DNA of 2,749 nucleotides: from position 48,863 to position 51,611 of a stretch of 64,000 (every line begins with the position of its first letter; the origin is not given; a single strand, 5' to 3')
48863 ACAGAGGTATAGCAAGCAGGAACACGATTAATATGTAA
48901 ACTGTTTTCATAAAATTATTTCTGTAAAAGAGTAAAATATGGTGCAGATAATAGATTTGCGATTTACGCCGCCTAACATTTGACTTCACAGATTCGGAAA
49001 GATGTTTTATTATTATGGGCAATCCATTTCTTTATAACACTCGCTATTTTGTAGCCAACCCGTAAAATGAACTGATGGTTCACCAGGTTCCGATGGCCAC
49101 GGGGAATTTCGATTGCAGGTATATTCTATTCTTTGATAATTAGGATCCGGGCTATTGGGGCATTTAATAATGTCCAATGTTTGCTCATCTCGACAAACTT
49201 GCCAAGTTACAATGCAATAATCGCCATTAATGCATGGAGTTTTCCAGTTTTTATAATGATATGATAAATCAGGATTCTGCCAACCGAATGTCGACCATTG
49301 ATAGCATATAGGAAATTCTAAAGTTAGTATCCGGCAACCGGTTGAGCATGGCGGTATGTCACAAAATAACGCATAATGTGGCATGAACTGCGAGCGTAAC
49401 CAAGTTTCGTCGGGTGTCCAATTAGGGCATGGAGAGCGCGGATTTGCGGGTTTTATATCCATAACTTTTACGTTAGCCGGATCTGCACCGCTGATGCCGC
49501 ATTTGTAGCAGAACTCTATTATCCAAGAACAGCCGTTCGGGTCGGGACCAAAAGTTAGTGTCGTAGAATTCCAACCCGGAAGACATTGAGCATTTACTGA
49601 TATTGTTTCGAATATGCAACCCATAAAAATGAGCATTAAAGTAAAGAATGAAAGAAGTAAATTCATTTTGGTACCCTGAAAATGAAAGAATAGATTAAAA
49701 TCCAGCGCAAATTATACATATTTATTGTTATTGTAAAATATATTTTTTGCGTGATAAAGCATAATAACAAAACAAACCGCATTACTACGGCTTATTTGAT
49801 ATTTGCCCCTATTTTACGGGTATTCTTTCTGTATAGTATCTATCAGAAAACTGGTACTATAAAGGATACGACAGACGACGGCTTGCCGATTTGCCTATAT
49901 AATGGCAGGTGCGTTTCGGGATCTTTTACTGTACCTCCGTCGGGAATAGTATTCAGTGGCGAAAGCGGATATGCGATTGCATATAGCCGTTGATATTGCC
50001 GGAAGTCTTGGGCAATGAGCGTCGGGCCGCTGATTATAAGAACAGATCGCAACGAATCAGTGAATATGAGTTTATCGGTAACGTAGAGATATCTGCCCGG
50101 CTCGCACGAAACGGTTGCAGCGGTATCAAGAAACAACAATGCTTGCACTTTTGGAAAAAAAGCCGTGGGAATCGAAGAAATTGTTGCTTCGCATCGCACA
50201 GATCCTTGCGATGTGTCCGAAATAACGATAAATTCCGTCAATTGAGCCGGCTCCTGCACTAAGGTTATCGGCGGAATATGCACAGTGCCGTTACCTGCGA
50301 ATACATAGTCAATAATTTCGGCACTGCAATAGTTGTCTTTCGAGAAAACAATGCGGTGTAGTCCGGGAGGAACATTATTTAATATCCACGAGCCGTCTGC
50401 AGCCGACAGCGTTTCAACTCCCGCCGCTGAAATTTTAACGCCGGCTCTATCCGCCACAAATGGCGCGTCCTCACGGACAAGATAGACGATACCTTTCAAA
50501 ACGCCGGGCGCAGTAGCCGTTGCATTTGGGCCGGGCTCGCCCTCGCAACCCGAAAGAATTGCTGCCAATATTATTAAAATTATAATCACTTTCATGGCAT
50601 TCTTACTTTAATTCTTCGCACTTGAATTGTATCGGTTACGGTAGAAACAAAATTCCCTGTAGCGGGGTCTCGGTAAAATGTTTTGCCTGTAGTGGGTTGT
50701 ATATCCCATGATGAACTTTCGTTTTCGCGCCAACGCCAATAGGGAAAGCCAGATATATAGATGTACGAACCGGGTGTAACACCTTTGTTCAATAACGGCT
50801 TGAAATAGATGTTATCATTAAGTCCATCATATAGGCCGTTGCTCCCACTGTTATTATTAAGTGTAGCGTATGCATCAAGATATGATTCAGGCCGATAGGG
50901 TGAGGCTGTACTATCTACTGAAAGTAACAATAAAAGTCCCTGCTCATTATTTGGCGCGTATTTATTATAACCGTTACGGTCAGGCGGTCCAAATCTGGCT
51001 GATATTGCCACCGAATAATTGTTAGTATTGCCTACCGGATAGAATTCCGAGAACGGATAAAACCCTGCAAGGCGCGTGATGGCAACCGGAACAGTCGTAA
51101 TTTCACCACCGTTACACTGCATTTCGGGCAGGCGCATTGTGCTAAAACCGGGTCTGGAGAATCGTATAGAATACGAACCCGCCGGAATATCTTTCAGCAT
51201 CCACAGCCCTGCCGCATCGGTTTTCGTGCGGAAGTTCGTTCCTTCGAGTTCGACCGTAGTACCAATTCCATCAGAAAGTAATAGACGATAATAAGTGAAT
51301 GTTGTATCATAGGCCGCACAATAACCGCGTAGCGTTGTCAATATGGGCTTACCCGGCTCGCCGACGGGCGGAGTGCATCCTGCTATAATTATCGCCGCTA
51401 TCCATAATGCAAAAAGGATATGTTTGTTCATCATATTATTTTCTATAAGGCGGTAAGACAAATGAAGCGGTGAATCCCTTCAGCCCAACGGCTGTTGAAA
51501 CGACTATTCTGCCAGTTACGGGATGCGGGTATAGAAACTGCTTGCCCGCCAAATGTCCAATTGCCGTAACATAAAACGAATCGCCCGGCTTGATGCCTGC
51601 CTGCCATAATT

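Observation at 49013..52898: Co-oriented module: two paralogous cysteine-rich secreted proteins bracket three tandem paralogous CarbopepD_reg-like lipoproteins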

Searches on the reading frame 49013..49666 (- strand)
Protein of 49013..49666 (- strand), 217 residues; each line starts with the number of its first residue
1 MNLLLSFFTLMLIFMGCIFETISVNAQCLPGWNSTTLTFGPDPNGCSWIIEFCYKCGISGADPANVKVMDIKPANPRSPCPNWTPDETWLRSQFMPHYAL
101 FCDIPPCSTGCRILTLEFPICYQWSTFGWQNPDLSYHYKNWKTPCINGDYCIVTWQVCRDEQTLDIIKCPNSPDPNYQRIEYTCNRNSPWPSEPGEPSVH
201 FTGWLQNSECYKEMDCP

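Call 3: search_protein_families(library=pfam, proteins=[window:49013-49666:-], max_evalue=1)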
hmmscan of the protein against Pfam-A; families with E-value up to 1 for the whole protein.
window:49013-49666:- (217 aa): 0 families

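Call 4: search_protein_families(library=ncbifam, proteins=[window:49013-49666:-], max_evalue=1)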
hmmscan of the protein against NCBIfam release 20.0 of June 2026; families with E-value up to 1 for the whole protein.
window:49013-49666:- (217 aa): 0 families

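Call 8: find_homologous_proteins(query=window:49013-49666:-, max_evalue=0.01)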
Query window:49013-49666:- (217 aa): 1 proteins with E <= 0.01 among 28 candidates.
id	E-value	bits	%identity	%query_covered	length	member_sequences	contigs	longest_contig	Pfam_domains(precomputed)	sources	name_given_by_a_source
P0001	1.7e-145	501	100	94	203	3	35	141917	-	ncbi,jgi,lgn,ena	jgi:hypothetical protein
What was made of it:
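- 49013..49666 (-): C1: secreted Cys-rich orphan protein, 217 aa with 16 Cys in the mature form. Not part of the conserved block. Only itself found in the word-index search (call 8).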

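Call 9: find_encoding_contigs(protein=window:49013-49666:-, flank=10000, max_places=6)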
Protein window:49013-49666:- (217 aa): 1 contig read that carries it; 1 place shown.
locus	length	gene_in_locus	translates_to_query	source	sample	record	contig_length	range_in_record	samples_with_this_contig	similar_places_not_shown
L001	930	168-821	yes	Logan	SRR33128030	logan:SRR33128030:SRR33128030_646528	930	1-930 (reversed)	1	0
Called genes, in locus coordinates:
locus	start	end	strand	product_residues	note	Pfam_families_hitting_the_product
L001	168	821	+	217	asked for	-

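Call 10: find_encoding_contigs(protein=P0001, flank=10000, max_places=10)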
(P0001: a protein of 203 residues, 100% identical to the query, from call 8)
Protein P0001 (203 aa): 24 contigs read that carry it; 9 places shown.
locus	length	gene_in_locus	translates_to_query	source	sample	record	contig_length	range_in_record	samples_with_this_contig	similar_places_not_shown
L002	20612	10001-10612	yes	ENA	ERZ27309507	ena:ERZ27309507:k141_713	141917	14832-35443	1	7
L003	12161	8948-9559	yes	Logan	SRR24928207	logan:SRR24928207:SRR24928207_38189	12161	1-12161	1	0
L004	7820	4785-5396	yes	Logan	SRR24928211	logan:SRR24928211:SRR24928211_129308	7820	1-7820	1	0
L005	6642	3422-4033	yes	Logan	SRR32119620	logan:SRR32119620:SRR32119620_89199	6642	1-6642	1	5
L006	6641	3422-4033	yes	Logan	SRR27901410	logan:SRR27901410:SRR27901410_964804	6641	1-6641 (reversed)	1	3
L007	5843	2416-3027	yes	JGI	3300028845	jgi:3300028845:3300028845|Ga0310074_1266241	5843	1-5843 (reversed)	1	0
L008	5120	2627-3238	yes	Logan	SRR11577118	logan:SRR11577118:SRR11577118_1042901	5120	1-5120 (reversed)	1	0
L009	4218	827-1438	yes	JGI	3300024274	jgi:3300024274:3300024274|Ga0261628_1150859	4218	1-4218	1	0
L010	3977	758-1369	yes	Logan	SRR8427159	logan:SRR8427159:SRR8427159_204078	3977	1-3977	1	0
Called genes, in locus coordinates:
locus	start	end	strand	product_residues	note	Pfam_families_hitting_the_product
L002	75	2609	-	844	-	PF00535:Glycos_transf_2, PF13371:TPR_9 (faint), PF13424:TPR_12 (faint), PF23914:TPR_CcmH_CycH (faint), PF00515:TPR_1 (faint), PF07719:TPR_2 (faint), PF12895:ANAPC3 (faint), PF00535:Glycos_transf_2, +6 more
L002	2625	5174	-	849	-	PF11897:DUF3417, PF00343:Phosphorylase, PF28476:GlgP_C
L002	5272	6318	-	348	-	PF00515:TPR_1 (faint), PF13181:TPR_8 (faint), PF13424:TPR_12 (faint), PF13428:TPR_14 (faint), PF13414:TPR_11 (faint), PF13432:TPR_16 (faint), PF14559:TPR_19 (faint), PF12895:ANAPC3 (faint), +1 more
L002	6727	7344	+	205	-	-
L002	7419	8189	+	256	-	PF13620:CarboxypepD_reg (weak), PF13715:CarbopepD_reg_2 (weak)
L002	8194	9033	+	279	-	PF13620:CarboxypepD_reg, PF13715:CarbopepD_reg_2 (faint)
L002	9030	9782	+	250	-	-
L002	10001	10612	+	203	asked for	-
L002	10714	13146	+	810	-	PF14870:PSII_BNR (faint)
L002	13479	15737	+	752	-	PF01555:N6_N4_Mtase, PF02086:MethyltransfD12 (faint), PF03602:Cons_hypoth95 (faint), PF01170:UPF0020 (faint)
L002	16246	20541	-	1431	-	PF04997:RNA_pol_Rpb1_1, PF00623:RNA_pol_Rpb1_2, PF04983:RNA_pol_Rpb1_3, PF05000:RNA_pol_Rpb1_4, PF04998:RNA_pol_Rpb1_5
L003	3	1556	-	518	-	?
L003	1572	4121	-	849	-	PF11897:DUF3417, PF00343:Phosphorylase, PF28476:GlgP_C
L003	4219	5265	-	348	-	PF00515:TPR_1 (faint), PF13181:TPR_8 (faint), PF13424:TPR_12 (faint), PF13428:TPR_14 (faint), PF13414:TPR_11 (faint), PF13432:TPR_16 (faint), PF14559:TPR_19 (faint), PF12895:ANAPC3 (faint), +1 more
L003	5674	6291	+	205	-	-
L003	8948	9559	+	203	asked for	-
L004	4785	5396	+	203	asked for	-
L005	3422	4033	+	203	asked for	-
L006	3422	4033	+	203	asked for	-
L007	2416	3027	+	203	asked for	-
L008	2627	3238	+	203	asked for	-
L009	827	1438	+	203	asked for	-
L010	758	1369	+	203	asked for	-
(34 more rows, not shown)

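Call 25: find_related_loci(query=window:49013-49666:-, collection=metagenome_contigs, flank=10000)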
Query window:49013-49666:- (217 aa) in metagenome_contigs; peptide patterns used: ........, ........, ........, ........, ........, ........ (x = any residue, [..] = any of these).
31 stretches matched a pattern, but none encodes a relative of the query by tblastn (E <= 1e-3).
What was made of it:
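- Tried and rejected: A metagenome scan for C1 found nothing (call 25).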

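Call 34: search_solved_structures(query=window:49013-49666:-, max_evalue=10)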
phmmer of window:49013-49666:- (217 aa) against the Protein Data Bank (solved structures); distinct sequences matched with E-value up to 10: 3.
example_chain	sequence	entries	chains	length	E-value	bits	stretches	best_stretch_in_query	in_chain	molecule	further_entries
6g6m_A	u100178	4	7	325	1.7e-06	31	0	51-74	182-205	Tako8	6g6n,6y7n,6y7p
6y7o_A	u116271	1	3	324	2.1e-06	30.7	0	51-74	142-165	Tako8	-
22oz_A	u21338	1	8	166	1.2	11.8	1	172-195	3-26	Transcriptional regulator marR family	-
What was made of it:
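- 49013..49666 (-): No family or meaningful PDB match (calls 3, 4, 34).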

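Call 52: search_protein_families(library=pfam, proteins=[window:49016-49588:-], max_evalue=10)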
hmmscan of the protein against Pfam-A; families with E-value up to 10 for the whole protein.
window:49016-49588:- (191 aa): 0 families

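Call 72: list_cluster_members(proteins=[P0001, P0002, P0003, window:51436-52206:-, P0004])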
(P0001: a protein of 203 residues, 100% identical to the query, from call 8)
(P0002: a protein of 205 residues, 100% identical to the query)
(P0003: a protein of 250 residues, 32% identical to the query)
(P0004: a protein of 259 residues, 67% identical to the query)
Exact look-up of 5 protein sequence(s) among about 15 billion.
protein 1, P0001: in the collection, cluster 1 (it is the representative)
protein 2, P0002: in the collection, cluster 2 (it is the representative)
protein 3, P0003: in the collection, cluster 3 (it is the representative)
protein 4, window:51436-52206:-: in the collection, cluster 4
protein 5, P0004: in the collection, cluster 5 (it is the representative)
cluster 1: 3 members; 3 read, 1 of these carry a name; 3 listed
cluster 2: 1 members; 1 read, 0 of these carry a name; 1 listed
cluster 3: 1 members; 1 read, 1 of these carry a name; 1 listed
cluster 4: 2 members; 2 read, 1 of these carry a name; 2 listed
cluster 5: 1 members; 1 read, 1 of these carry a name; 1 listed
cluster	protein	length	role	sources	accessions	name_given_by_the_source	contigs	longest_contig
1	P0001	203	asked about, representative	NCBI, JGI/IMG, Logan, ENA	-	hypothetical protein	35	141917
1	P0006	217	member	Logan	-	-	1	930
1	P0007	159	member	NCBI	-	-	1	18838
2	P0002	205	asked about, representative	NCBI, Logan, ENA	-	-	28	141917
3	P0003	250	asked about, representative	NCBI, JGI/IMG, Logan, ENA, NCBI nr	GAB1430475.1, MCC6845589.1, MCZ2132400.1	hypothetical protein MASR2M18_13080 [Ignavibacteria bacterium] | carboxypeptidase regulatory-like domain-containing protein [Bacteroidota bacterium]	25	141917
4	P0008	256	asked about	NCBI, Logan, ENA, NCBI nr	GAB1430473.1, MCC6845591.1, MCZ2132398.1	hypothetical protein MASR2M18_13060 [Ignavibacteria bacterium] | carboxypeptidase regulatory-like domain-containing protein [Bacteroidota bacterium]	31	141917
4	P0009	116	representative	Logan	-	-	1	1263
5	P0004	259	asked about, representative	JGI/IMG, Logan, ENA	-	hypothetical protein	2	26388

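Call 73: search_dna_similar(query=window:49013-49666:-, collection=phages, mode=protein, max_evalue=0.01, max_rows=5)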
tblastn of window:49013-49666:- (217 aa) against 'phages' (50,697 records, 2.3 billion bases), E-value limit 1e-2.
No match.

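Call 75: search_dna_similar(query=window:49013-49666:-, collection=plasmids, mode=protein, max_evalue=0.01, max_rows=5)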
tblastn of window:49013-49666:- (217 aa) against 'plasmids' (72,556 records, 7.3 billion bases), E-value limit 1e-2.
No match.

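Call 84: search_protein_families(library=padloc, proteins=[window:49013-49666:-], max_evalue=0.01)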
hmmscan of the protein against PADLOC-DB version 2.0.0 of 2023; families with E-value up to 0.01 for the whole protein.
window:49013-49666:- (217 aa): 0 families

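Call 85: search_protein_families(library=phrogs, proteins=[window:49013-49666:-], max_evalue=0.01)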
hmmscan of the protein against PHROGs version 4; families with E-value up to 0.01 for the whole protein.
window:49013-49666:- (217 aa): 0 families

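Call 87: find_encoding_contigs(protein=P0007, flank=10000, max_places=4)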
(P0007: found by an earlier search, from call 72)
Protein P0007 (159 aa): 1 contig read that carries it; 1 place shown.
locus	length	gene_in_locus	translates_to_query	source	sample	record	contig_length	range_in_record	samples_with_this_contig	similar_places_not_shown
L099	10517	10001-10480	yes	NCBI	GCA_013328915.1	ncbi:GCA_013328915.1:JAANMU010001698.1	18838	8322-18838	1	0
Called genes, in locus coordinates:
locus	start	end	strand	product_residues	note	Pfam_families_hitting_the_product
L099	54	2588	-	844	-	PF00535:Glycos_transf_2, PF13371:TPR_9 (faint), PF13424:TPR_12 (faint), PF23914:TPR_CcmH_CycH (faint), PF00515:TPR_1 (faint), PF07719:TPR_2 (faint), PF12895:ANAPC3 (faint), PF00535:Glycos_transf_2, +6 more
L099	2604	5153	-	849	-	PF11897:DUF3417, PF00343:Phosphorylase, PF28476:GlgP_C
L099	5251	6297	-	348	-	PF00515:TPR_1 (faint), PF13181:TPR_8 (faint), PF13424:TPR_12 (faint), PF13428:TPR_14 (faint), PF13414:TPR_11 (faint), PF13432:TPR_16 (faint), PF14559:TPR_19 (faint), PF12895:ANAPC3 (faint), +1 more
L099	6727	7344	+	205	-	-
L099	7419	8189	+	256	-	PF13620:CarboxypepD_reg (weak), PF13715:CarbopepD_reg_2 (weak)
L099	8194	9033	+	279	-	PF13620:CarboxypepD_reg, PF13715:CarbopepD_reg_2 (faint)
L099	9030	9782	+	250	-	-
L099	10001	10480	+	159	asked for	-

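Call 92: find_related_loci(query=window:49013-49666:-, collection=viral_contigs, flank=5000)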
Query window:49013-49666:- (217 aa) in viral_contigs; peptide patterns used: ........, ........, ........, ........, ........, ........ (x = any residue, [..] = any of these).
2 stretches matched a pattern, but none encodes a relative of the query by tblastn (E <= 1e-3).
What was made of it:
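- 49013..49666 (-): No relative in metagenome, viral, phage or plasmid collections (calls 25, 92, 73, 75).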

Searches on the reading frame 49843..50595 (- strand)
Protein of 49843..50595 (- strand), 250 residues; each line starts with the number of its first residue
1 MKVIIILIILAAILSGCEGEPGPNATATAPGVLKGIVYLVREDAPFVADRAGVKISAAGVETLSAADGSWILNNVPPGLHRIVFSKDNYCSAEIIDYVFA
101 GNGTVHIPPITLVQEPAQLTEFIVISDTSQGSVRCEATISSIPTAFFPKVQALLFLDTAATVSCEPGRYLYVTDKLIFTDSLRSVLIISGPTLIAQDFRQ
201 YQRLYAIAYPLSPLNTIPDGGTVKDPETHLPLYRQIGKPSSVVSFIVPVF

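Call 3: search_protein_families(library=pfam, proteins=[window:49843-50595:-], max_evalue=1)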
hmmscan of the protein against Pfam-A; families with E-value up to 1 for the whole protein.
window:49843-50595:- (250 aa): 2 families
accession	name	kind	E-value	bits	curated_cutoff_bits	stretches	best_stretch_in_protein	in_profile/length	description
PF13620.12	CarboxypepD_reg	-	0.0011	19.7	32.3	1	52-96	16-66/82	Carboxypeptidase regulatory-like domain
PF11008.14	DUF2846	-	0.11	13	34.3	1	34-86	4-57/92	Protein of unknown function (DUF2846)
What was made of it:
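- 49843..50595 (-): L3: paralogous lipoprotein (lipobox LSGC, then C-E-G-E). Its ATG overlaps the L2 stop by 4 nt (ATGA). Pfam PF13620 19.7 bits, below the cut-off (call 3).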

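Call 4: search_protein_families(library=ncbifam, proteins=[window:49843-50595:-], max_evalue=1)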
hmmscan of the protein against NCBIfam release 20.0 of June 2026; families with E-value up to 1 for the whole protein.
window:49843-50595:- (250 aa): 1 family
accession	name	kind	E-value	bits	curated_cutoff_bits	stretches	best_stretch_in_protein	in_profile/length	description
TIGR04359.1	TrbK_RP4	equivalog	0.19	11.8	23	1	4-26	3-27/67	entry exclusion lipoprotein TrbK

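Call 84: search_protein_families(library=padloc, proteins=[window:49843-50595:-], max_evalue=0.01)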
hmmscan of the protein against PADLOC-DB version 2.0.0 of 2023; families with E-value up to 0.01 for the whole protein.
window:49843-50595:- (250 aa): 0 families

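Call 85: search_protein_families(library=phrogs, proteins=[window:49843-50595:-], max_evalue=0.01)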
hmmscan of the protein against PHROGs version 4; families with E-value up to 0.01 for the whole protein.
window:49843-50595:- (250 aa): 0 families

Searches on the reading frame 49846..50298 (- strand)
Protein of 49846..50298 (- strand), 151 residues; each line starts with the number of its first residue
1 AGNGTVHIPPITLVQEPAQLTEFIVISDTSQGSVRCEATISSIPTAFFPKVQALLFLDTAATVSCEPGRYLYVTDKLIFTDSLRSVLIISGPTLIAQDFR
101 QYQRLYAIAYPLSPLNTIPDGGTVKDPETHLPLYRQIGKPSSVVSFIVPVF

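Call 52: search_protein_families(library=pfam, proteins=[window:49846-50298:-], max_evalue=10)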
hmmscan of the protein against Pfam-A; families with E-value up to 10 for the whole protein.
window:49846-50298:- (151 aa): 0 families

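Call 83: search_solved_structures(query=A8, max_evalue=10)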
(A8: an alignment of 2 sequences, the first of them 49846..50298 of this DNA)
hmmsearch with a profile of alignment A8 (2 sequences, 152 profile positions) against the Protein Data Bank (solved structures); distinct sequences matched with E-value up to 10: 0.

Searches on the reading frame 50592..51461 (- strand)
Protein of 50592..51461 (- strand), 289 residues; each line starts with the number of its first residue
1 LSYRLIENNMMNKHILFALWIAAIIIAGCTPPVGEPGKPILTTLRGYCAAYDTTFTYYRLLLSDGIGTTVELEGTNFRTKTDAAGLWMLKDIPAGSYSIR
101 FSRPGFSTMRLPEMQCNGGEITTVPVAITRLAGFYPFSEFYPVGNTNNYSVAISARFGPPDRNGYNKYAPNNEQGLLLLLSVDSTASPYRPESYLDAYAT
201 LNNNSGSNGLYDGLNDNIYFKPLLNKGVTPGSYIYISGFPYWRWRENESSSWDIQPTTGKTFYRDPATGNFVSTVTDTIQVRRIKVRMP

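Call 3: search_protein_families(library=pfam, proteins=[window:50592-51461:-], max_evalue=1)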
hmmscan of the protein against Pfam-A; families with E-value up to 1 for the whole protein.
window:50592-51461:- (289 aa): 3 families
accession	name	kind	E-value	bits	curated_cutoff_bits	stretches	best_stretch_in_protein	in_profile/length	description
PF13620.12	CarboxypepD_reg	-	4e-08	33.9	32.3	1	67-127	16-80/82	Carboxypeptidase regulatory-like domain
PF13715.12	CarbopepD_reg_2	-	1.2e-05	25.7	32.2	1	67-110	16-59/88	CarboxypepD_reg-like domain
PF17210.9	SdrD_B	-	0.02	15.5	29.7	1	69-105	28-68/112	SdrD B-like domain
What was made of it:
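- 50592..51434 (-): L2: paralogous lipoprotein (lipobox IAGC). Its start lies 1 nt after the L1 stop. Pfam PF13620 33.9 bits (call 3).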

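Call 4: search_protein_families(library=ncbifam, proteins=[window:50592-51461:-], max_evalue=1)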
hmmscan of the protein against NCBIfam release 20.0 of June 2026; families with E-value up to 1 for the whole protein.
window:50592-51461:- (289 aa): 0 families

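Call 84: search_protein_families(library=padloc, proteins=[window:50592-51434:-], max_evalue=0.01)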
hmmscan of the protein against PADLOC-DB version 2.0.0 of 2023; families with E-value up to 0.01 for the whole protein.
window:50592-51434:- (280 aa): 0 families

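Call 85: search_protein_families(library=phrogs, proteins=[window:50592-51434:-], max_evalue=0.01)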
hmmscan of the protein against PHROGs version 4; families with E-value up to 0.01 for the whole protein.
window:50592-51434:- (280 aa): 0 families
